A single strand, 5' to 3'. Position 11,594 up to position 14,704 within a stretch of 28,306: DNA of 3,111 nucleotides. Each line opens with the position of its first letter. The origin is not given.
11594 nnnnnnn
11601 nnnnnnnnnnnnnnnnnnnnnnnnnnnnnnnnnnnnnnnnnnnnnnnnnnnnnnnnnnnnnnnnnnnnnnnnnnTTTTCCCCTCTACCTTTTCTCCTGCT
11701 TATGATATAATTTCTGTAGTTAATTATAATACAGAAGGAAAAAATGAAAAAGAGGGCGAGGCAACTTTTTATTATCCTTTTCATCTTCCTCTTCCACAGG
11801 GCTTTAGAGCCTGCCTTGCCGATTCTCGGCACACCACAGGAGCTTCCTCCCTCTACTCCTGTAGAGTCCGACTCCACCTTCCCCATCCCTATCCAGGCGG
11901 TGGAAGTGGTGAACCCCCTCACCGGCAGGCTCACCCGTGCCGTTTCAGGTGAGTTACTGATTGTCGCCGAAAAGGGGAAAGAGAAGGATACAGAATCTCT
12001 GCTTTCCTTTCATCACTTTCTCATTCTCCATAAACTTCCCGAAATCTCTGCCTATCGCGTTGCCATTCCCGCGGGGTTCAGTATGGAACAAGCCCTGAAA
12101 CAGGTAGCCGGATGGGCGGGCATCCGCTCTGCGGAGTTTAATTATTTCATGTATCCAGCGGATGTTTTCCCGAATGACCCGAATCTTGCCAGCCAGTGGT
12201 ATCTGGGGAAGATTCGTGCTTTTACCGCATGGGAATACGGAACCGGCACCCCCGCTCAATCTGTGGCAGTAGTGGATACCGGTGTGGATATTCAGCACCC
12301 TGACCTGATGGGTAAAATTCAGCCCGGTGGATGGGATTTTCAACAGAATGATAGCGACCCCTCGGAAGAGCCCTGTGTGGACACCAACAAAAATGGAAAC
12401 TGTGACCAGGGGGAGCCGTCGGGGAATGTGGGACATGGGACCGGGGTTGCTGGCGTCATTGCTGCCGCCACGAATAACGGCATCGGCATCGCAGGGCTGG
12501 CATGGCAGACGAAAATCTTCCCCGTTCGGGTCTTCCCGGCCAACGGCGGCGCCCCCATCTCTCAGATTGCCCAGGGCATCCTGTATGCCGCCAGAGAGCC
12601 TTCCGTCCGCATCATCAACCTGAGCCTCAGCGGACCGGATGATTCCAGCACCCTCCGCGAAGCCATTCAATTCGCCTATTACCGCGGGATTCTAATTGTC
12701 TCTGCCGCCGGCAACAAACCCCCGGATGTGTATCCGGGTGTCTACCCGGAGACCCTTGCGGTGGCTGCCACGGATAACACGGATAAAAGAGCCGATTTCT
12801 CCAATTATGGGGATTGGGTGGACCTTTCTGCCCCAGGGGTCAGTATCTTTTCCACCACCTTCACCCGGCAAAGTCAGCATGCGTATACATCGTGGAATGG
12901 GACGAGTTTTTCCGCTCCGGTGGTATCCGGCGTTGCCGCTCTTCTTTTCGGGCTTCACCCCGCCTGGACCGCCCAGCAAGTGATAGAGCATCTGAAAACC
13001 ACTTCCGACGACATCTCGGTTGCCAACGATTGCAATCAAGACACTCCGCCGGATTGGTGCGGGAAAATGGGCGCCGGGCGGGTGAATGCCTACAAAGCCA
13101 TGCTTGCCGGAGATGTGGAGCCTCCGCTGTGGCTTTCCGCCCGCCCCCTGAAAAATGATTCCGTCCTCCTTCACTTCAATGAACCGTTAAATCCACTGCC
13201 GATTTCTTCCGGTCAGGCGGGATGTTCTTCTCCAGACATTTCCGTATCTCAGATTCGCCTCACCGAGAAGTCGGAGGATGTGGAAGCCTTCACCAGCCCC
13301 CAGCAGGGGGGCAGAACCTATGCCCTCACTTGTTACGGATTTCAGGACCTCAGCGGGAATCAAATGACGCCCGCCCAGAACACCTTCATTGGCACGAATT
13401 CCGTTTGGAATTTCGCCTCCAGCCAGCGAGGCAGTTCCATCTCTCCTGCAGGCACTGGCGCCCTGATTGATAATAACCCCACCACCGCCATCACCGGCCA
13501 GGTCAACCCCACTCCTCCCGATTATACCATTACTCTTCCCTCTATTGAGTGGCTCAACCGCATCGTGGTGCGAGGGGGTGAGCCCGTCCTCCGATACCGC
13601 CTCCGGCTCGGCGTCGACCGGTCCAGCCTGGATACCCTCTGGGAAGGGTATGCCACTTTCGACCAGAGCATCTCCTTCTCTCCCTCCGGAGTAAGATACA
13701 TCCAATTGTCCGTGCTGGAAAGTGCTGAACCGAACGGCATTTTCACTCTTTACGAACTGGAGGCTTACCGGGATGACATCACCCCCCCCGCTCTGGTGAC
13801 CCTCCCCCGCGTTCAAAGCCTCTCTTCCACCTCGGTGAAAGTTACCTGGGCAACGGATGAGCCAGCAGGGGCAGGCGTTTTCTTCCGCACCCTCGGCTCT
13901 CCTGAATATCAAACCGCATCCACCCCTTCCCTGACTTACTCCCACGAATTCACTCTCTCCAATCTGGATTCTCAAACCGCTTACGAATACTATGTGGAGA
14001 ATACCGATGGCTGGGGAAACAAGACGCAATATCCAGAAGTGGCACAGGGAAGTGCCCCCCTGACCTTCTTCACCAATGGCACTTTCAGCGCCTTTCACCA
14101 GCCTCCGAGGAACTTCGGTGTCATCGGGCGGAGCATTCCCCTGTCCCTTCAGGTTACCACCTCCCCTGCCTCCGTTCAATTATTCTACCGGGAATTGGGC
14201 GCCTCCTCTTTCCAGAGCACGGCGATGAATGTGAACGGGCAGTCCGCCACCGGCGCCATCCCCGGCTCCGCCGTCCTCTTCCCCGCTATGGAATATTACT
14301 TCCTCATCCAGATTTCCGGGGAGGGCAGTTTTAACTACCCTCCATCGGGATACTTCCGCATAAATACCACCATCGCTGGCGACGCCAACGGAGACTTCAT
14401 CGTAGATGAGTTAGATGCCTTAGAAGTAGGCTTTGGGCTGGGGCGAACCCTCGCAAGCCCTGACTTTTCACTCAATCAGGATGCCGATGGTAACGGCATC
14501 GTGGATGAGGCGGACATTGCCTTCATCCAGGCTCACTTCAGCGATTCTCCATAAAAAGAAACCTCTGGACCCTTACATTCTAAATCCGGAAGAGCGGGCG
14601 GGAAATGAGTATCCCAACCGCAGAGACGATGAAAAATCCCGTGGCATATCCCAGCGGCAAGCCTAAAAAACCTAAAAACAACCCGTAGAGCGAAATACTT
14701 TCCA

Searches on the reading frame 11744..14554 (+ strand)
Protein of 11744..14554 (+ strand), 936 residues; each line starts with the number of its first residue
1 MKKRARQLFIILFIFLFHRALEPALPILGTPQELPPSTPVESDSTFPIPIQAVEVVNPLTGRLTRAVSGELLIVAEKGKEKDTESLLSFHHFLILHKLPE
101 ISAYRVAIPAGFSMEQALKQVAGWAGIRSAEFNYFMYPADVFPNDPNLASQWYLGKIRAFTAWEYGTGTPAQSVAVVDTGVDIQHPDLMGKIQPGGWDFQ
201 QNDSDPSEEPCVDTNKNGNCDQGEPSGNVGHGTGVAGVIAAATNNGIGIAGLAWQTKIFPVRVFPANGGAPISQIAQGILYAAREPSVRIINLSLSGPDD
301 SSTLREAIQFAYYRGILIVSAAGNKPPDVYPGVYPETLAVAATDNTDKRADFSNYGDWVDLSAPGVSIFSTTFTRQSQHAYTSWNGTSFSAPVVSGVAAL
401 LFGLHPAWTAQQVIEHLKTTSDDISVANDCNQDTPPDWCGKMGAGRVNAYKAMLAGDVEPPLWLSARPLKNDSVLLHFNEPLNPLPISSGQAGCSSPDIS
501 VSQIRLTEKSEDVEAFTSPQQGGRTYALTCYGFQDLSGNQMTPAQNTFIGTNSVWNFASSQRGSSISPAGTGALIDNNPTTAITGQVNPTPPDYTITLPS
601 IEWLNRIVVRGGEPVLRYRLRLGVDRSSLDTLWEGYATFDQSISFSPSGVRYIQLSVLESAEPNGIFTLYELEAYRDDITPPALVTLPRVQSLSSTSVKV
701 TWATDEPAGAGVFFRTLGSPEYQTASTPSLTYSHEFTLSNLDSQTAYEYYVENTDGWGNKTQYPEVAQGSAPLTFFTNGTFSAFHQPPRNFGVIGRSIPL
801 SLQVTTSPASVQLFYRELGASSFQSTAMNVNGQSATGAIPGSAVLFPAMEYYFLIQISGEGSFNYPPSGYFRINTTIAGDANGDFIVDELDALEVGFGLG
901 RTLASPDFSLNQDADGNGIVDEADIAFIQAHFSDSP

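Call 9: search_protein_families(library=ncbifam, proteins=[window:11744-14554:+], max_evalue=0.00001)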
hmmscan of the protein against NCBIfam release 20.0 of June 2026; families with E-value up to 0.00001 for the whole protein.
window:11744-14554:+ (936 aa): 6 families
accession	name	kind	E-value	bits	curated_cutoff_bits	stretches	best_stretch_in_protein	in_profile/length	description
TIGR03921.1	T7SS_mycosin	equivalog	4.3e-53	180.7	278.75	1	161-453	5-285/353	type VII secretion-associated serine protease mycosin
NF033595.1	denti_PrtP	equivalog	3.4e-37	128.3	300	2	291-453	342-502/606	dentilisin complex serine proteinase subunit PrtP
NF049966.1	QH_SP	equivalog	4.1e-19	68.8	165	1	212-420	23-210/219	subtilisin-like serine protease QhpE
TIGR03895.1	protease_PatA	subfamily_domain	5.7e-18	65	421.05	1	231-453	1-225/606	PatA/PatG family cyanobactin maturation protease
NF051851.1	AtpSerPepEprS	equivalog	4.4e-07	28.3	1700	0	337-424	256-340/988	autotransporter serine peptidase EprS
NF042956.1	IteS_antiphage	equivalog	3.2e-06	25.7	900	0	225-300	287-363/747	S8 family anti-phage peptidase IteS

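Call 94: search_protein_families(library=pfam, proteins=[window:11744-14554:+], max_evalue=0.001)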
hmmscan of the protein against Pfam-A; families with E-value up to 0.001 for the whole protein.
window:11744-14554:+ (936 aa): 3 families
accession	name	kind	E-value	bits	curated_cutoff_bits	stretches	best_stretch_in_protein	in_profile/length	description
PF00082.27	Peptidase_S8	-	5.5e-53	180.6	21.8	1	172-423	4-275/288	Subtilase family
PF16656.11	Pur_ac_phosph_N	-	8.3e-06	26.7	30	1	691-759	9-87/93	Purple acid Phosphatase, N-terminal domain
PF00404.24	Dockerin_1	-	0.0003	21.3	22.9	1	878-931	1-55/57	Dockerin type I domain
